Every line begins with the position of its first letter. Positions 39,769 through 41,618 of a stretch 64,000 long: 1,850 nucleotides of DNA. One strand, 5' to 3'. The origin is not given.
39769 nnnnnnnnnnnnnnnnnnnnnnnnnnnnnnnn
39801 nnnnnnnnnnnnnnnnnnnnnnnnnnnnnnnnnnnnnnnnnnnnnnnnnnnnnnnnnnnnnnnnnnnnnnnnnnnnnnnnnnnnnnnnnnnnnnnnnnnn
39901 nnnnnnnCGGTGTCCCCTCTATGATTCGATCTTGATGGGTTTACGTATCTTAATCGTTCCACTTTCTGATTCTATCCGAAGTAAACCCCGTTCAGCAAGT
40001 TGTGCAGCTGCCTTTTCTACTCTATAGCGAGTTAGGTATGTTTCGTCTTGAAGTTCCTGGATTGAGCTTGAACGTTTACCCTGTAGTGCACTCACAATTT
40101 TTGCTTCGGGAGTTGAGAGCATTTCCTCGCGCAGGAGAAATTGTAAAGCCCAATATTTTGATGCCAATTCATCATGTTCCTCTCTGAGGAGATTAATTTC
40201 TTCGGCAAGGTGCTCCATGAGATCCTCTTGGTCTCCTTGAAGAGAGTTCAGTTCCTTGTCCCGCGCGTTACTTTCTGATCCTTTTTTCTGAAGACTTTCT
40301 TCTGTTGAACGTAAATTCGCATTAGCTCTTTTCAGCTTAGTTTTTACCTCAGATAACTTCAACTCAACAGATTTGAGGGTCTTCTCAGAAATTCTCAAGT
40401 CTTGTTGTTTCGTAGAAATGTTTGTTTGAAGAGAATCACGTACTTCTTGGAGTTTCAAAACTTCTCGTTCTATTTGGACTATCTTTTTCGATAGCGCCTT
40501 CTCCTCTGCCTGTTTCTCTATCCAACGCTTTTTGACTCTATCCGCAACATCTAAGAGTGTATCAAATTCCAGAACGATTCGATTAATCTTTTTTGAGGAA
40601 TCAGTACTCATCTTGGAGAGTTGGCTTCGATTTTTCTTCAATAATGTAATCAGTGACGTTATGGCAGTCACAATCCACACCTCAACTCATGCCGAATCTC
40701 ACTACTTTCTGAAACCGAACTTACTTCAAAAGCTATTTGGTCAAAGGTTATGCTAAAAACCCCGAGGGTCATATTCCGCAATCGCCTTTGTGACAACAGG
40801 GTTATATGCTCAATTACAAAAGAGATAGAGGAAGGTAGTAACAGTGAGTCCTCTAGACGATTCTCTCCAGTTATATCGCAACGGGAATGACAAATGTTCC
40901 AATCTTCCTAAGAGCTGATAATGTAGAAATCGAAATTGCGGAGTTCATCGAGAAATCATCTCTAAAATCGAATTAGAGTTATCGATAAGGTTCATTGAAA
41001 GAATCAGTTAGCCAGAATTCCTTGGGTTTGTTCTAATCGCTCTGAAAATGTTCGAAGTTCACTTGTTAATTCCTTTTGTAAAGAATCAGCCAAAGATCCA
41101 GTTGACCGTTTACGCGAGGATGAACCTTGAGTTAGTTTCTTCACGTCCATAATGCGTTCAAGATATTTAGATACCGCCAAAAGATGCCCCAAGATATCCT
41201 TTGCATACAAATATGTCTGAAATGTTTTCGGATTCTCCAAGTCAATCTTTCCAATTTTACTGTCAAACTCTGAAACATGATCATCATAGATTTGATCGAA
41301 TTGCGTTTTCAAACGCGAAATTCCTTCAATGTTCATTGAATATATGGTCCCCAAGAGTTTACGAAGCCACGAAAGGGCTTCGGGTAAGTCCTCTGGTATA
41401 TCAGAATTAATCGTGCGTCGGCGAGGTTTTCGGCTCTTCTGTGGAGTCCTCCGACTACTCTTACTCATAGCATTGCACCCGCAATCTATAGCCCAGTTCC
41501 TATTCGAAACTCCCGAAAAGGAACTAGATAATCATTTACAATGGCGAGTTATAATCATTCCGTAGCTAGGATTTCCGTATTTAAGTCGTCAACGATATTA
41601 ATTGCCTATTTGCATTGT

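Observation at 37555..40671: Tandem B-A-B-A array of four ~250-aa coiled-coil proteins, each ending in a winged-helix domain, organised as two translationally coupled pairs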

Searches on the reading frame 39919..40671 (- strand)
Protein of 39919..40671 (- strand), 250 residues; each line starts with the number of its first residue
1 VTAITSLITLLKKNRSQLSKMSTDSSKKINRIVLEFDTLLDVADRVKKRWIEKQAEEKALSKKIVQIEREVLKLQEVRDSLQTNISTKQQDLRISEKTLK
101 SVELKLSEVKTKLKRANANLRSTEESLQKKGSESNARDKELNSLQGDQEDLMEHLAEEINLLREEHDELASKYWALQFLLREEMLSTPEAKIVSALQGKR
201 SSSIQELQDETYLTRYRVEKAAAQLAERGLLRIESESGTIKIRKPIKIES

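Call 3: search_protein_families(library=pfam, proteins=[window:39919-40671:-], max_evalue=1)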
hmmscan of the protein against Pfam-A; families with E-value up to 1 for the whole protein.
window:39919-40671:- (250 aa): 6 families
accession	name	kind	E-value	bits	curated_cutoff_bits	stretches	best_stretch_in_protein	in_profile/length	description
PF12802.13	MarR_2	-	0.001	19.6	27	1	190-236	8-55/61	MarR family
PF25212.1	HVO_A0114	-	0.015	15.5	27.6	1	183-239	18-74/84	HVO_A0114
PF01008.23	IF-2B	-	0.015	14.9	22.4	1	146-227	26-105/280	Initiation factor 2 subunit family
PF08614.16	ATG16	-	0.13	12.8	33.7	1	105-182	96-171/200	Autophagy protein 16 (ATG16)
PF20733.2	LRIM1_dimer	-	0.23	11.8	35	1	12-97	24-107/187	Dimerization domain in LRIM1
PF18144.7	SMODS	-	0.42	11.2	26.5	0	81-132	3-54/164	Second Messenger Oligonucleotide or Dinucleotide Synthetase domain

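Call 4: search_protein_families(library=ncbifam, proteins=[window:39919-40671:-], max_evalue=1)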
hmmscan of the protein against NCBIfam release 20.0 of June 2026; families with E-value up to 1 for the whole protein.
window:39919-40671:- (250 aa): 15 families
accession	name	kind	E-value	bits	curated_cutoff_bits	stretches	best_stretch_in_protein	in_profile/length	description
NF045487.1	ASRP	equivalog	1.6e-06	27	300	1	28-199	122-287/593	archaea-specific SMC-related protein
TIGR02168.1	SMC_prok_B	equivalog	2.4e-05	22.3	567.35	1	9-226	710-934/1181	chromosome segregation protein SMC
TIGR04320.1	Surf_Exclu_PgrA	domain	0.00074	18.9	70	1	49-155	249-359/360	SEC10/PgrA surface exclusion domain-containing protein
TIGR02169.1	SMC_prok_A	equivalog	0.0061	14.3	729.4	1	13-225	245-458/1165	chromosome segregation protein SMC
NF003210.0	PRK04172.1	equivalog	0.0064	15.4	350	1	184-237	3-56/496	phenylalanine--tRNA ligase subunit alpha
TIGR02231.1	TIGR02231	subfamily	0.01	14.6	112.6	1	55-163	64-171/524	mucoidy inhibitor MuiA family protein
TIGR03319.1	RNase_Y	equivalog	0.011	14.2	454.35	1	43-157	30-143/514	ribonuclease Y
NF033930.1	pneumo_PspA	exception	0.018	13.8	850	1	35-183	179-315/659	pneumococcal surface protein A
NF045919.1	HphnlacHdxRed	equivalog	0.03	13.4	340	1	184-236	209-261/309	p-hydroxyphenylacetate 3-hydroxylase reductase component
NF002572.0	PRK02224.1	equivalog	0.041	12.2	1087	1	22-215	274-469/888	DNA double-strand break repair ATPase Rad50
NF053606.1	Sta1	subfamily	0.08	13.1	80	1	185-236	18-69/100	Sta1 family transcriptional regulator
NF040788.1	S-lay_SlaB_Mtsph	equivalog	0.17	10.8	700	1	70-146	308-385/416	S-layer protein SlaB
NF045780.1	TrlF_fam_ATP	equivalog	0.17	10.5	350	1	34-209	449-644/944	TrlF family AAA-like ATPase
NF041035.1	Rad50_Halo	equivalog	0.65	8.3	1000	0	38-175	234-374/883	DNA double-strand break repair ATPase Rad50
TIGR00414.1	serS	equivalog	0.95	8.4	301.65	0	43-132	11-104/418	serine--tRNA ligase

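Call 19: search_protein_families(library=padloc, proteins=[window:39919-40671:-], max_evalue=1)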
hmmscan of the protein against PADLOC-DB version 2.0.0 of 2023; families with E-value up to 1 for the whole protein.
window:39919-40671:- (250 aa): 11 families
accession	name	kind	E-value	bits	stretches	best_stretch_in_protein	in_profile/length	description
PDLC00580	JetC3|JetC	-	0.00085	15.7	1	2-211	245-453/1068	DUF3584 domain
PDLC03861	LmuB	-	0.00091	15.2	1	11-183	770-943/1213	-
PDLC03868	LmuB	-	0.0024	14.2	1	9-228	635-846/1035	-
PDLC00550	JetC2|JetC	-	0.004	12.9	1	15-210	329-532/1355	DUF3584 domain; MukB-like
PDLC00519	JetC1|JetC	-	0.049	9.8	1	30-160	244-773/1097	DUF3584 domain; MukB-like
PDLC04547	PDC-M26A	-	0.057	9.9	1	37-185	127-273/724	-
PDLC03859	LmuB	-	0.058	10.6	1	9-174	286-459/611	-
PDLC02750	PbeC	-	0.073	9.6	1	52-203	346-495/629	PbeC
PDLC00518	JetC1|JetC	-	0.087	8.6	1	39-201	298-799/1112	DUF3584 domain; MukB-like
PDLC00006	DruC1|DruC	-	0.12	8.8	1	29-207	170-350/626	Unknown function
PDLC00514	JetC1|JetC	-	0.67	5.7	0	49-170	299-420/1117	DUF3584 domain; MukB-like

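Call 21: find_homologous_proteins(query=window:39919-40671:-, max_evalue=0.001)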
Query window:39919-40671:- (250 aa): 9 proteins with E <= 0.001 among 1260 candidates.
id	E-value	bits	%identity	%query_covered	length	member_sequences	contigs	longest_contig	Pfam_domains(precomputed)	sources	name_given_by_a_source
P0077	6.6e-130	449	100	92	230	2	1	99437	-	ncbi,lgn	-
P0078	7.0e-90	318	67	100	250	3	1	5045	-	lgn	-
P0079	8.8e-90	318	66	100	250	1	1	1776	-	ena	-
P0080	1.6e-86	307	64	100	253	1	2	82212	-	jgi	jgi:chromosome segregation ATPase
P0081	5.6e-85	302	62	100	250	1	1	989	-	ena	-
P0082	9.7e-85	301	62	100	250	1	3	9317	-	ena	-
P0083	4.5e-84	299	62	100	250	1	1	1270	-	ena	-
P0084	1.2e-70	255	60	92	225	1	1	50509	-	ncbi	-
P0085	4.2e-61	224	48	100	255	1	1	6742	-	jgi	jgi:chromosome segregation ATPase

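Call 22: find_encoding_contigs(protein=P0080, flank=8000, max_places=2)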
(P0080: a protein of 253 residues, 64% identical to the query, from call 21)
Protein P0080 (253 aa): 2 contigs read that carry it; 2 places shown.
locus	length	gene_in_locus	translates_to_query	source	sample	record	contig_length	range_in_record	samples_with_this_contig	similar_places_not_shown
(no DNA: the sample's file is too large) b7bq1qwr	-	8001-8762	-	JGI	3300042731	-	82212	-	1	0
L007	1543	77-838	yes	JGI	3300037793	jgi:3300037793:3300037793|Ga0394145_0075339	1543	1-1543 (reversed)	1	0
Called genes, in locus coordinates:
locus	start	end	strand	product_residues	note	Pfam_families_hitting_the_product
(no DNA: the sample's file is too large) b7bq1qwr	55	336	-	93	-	-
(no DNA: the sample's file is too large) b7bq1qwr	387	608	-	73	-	-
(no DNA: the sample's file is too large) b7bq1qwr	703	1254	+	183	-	-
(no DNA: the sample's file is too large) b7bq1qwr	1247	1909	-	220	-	PF01558:POR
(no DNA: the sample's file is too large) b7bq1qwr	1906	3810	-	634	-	PF01855:POR_N, PF02775:TPP_enzyme_C, PF00037:Fer4 (weak)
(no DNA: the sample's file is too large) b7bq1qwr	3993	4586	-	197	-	-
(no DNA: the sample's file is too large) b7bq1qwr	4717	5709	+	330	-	-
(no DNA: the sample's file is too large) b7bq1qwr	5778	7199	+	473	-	PF02629:CoA_binding, PF13380:CoA_binding_2, PF13607:Succ_CoA_lig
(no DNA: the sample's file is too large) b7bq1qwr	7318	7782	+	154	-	-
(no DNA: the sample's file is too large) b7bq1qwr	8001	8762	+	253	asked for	-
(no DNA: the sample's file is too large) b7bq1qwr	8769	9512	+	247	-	-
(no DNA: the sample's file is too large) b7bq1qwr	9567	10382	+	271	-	PF19220:Rod_CreS (faint)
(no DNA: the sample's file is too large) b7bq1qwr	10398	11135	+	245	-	-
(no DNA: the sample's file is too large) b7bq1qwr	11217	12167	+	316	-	PF01555:N6_N4_Mtase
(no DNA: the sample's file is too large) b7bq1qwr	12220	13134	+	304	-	PF00294:PfkB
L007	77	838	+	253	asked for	-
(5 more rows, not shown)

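Call 23: find_encoding_contigs(protein=P0084, flank=8000, max_places=2)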
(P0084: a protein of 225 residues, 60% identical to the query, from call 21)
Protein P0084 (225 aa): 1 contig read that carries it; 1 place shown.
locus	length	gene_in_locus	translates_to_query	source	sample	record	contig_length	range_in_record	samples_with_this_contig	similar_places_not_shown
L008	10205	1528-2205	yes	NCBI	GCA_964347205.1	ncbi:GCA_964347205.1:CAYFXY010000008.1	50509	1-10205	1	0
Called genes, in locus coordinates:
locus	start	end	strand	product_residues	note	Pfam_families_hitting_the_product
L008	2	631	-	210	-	?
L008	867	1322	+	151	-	-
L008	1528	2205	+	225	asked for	-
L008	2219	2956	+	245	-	-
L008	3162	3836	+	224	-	-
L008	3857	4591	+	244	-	PF01047:MarR (faint)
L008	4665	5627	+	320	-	-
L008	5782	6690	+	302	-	PF00294:PfkB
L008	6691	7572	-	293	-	PF00582:Usp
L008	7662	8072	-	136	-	-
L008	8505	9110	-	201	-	PF00626:Gelsolin, PF25480:DUF7904 (faint), PF00626:Gelsolin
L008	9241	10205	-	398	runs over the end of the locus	PF00155:Aminotran_1_2, PF01053:Cys_Met_Meta_PP (faint)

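Call 24: find_encoding_contigs(protein=P0077, flank=10000, max_places=2)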
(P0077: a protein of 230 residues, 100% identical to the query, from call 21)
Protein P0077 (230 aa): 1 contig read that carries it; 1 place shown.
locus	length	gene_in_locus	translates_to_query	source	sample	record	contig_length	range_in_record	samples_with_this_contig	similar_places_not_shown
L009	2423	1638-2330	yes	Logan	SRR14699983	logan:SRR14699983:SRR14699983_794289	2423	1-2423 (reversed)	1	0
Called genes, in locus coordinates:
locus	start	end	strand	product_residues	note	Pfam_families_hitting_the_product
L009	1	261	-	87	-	?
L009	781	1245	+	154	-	-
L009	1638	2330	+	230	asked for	-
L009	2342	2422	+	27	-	?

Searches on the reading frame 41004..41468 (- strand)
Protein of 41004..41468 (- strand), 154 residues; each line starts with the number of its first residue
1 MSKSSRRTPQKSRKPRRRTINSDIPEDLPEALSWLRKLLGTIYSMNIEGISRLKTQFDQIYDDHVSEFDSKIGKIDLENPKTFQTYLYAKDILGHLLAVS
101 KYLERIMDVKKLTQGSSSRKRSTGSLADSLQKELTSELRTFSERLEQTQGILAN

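Call 3: search_protein_families(library=pfam, proteins=[window:41004-41468:-], max_evalue=1)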
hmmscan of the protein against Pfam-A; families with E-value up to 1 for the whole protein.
window:41004-41468:- (154 aa): 1 family
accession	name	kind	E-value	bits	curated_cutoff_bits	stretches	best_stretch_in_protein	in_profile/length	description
PF20162.4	Etd1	-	0.084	13.8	27.5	1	48-123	10-82/98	Septation protein etd1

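Call 4: search_protein_families(library=ncbifam, proteins=[window:41004-41468:-], max_evalue=1)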
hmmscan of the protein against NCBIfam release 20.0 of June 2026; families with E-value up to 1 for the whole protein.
window:41004-41468:- (154 aa): 2 families
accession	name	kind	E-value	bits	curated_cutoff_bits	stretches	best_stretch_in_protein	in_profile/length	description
NF053681.1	divisome_ZapJ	equivalog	0.014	15.1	100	1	102-154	94-145/199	divisome accessory protein ZapJ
TIGR01410.1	tatB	equivalog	0.12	12.9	56.5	0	25-76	21-66/80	Sec-independent protein translocase protein TatB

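Call 19: search_protein_families(library=padloc, proteins=[window:41004-41468:-], max_evalue=1)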
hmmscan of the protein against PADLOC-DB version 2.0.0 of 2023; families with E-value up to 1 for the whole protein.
window:41004-41468:- (154 aa): 0 families
